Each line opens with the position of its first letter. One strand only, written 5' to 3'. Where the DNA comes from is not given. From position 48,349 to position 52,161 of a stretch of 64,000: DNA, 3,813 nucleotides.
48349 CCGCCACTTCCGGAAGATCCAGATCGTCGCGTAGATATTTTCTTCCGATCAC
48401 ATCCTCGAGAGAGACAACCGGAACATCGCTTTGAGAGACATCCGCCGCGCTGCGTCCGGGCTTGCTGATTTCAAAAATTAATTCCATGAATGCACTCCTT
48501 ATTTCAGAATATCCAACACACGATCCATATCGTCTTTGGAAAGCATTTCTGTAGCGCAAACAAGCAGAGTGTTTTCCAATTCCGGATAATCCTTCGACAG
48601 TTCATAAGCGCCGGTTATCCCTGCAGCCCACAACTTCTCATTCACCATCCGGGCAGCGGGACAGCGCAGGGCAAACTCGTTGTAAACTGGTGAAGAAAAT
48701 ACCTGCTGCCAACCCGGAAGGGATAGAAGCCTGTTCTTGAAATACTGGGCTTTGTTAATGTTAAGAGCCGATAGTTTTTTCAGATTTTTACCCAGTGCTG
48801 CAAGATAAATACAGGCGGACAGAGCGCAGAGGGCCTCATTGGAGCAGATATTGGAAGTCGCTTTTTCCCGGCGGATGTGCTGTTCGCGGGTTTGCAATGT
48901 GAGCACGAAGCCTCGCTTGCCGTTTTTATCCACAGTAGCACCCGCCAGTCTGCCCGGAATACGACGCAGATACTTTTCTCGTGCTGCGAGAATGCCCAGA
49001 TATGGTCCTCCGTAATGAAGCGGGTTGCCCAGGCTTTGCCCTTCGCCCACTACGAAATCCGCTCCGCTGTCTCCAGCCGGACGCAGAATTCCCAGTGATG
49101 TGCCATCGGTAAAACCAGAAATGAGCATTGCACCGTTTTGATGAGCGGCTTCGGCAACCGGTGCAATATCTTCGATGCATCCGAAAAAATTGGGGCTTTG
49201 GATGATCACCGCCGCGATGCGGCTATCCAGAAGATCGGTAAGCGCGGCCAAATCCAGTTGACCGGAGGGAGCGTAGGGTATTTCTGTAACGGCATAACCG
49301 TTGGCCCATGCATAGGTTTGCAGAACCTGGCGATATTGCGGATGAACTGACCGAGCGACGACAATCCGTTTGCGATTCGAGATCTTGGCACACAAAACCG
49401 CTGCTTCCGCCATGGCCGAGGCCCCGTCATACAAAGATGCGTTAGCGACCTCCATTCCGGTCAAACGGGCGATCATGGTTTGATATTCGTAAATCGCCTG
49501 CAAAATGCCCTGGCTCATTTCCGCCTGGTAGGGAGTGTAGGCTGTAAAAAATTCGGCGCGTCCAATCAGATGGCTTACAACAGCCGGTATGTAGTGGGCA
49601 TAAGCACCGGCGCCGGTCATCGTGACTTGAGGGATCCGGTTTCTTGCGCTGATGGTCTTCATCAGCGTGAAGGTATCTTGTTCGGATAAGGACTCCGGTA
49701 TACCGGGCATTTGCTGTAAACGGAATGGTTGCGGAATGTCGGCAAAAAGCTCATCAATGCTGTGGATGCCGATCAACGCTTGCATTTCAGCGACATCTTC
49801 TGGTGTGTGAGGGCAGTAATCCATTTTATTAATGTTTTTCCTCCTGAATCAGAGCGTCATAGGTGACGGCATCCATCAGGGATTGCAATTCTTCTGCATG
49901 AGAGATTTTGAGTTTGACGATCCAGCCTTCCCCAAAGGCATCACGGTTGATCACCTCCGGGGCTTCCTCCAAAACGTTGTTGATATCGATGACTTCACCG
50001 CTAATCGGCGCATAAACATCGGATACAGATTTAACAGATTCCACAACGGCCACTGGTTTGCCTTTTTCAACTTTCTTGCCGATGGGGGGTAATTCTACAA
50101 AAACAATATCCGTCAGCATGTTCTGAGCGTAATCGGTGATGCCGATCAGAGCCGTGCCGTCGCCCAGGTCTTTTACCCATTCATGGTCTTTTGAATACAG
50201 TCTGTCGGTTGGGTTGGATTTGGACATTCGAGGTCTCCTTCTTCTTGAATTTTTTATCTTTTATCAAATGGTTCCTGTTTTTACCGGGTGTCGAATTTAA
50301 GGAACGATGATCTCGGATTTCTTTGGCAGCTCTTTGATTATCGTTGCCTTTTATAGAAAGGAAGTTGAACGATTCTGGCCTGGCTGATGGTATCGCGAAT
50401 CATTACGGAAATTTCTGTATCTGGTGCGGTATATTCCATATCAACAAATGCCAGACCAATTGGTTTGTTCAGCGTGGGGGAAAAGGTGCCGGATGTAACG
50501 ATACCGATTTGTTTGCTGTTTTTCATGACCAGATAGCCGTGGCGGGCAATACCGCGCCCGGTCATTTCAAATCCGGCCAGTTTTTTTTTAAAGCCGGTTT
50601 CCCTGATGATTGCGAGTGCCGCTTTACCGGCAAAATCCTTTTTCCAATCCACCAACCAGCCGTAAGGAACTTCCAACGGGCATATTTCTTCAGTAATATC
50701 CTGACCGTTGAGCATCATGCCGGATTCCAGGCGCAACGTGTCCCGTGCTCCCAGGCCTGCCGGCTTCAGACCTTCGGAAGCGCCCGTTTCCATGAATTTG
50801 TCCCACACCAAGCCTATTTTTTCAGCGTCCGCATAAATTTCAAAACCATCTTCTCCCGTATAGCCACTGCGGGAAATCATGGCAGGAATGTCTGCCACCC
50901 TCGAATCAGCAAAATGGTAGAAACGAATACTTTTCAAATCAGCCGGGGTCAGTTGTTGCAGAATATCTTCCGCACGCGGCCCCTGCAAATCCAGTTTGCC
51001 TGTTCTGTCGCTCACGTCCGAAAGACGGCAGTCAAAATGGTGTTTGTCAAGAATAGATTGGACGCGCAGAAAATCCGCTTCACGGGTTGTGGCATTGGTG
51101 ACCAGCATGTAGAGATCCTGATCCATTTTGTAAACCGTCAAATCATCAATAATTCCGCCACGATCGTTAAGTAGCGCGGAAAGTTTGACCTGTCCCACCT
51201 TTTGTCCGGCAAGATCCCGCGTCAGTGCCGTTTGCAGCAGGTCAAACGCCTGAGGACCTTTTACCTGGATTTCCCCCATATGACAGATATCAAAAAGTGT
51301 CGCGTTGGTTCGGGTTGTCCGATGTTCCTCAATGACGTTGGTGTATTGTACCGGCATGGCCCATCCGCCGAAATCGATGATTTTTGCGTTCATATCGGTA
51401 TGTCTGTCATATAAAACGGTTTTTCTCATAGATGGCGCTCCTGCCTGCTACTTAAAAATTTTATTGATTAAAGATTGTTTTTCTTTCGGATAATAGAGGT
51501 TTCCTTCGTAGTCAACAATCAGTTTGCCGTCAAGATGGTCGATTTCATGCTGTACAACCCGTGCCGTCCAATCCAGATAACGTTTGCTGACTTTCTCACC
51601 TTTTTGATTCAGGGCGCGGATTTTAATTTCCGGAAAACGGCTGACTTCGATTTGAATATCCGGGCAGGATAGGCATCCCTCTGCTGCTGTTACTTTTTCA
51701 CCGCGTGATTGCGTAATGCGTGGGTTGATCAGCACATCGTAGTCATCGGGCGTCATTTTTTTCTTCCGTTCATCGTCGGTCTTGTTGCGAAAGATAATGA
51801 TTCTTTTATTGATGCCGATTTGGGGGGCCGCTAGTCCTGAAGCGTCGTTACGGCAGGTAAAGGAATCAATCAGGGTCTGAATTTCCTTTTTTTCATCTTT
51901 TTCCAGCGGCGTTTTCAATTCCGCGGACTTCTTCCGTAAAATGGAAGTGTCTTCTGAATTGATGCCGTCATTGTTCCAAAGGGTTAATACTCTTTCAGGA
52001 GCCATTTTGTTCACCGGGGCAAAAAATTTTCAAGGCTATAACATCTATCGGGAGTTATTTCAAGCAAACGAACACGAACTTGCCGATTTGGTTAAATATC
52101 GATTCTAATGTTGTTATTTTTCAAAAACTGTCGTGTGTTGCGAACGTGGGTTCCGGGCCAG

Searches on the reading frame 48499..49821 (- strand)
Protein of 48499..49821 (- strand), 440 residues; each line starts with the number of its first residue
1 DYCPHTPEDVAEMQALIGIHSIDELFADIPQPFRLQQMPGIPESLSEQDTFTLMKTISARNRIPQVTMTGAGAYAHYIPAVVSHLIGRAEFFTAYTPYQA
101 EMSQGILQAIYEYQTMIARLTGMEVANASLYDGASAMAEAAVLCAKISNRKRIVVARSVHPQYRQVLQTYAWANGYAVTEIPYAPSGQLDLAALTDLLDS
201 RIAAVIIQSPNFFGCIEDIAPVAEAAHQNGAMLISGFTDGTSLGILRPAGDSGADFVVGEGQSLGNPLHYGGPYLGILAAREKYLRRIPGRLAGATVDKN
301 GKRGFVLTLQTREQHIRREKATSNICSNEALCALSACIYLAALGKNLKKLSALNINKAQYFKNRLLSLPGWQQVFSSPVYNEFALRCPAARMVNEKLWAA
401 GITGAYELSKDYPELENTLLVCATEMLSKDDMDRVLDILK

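Call 34: search_protein_families(library=pfam, proteins=[window:48499-49821:-], max_evalue=0.00001)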
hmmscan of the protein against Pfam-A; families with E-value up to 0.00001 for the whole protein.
window:48499-49821:- (440 aa): 2 families
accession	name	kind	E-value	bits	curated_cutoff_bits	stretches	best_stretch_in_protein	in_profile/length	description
PF02347.22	GDC-P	-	9.6e-121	404.1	26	1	2-439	3-429/429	Glycine cleavage system P-protein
PF00266.25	Aminotran_5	-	1.8e-09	37.5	21.5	1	104-372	39-298/371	Aminotransferase class-V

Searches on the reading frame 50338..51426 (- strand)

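Call 34: search_protein_families(library=pfam, proteins=[window:50338-51426:-], max_evalue=0.00001)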
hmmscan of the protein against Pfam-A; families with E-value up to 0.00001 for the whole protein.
window:50338-51426:- (362 aa): 2 families
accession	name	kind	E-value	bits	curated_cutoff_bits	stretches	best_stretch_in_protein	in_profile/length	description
PF01571.26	GCV_T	-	2.7e-87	292.7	25.6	1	5-257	1-254/255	Aminomethyltransferase folate-binding domain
PF08669.17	GCV_T_C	-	6.3e-25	87.3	25.9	1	281-359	1-80/80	Glycine cleavage T-protein C-terminal barrel domain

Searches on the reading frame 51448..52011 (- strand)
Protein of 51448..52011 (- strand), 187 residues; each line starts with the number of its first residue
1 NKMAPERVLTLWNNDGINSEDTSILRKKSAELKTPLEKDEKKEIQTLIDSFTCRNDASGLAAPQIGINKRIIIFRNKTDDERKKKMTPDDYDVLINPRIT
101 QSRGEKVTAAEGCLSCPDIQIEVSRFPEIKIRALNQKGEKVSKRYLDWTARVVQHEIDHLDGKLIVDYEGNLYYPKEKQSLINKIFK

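Call 34: search_protein_families(library=pfam, proteins=[window:51448-52011:-], max_evalue=0.00001)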
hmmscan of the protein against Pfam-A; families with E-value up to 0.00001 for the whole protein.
window:51448-52011:- (187 aa): 1 family
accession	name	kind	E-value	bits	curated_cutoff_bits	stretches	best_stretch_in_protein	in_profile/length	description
PF01327.26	Pep_deformylase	-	3.2e-40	137.7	22.8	1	21-168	8-149/156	Polypeptide deformylase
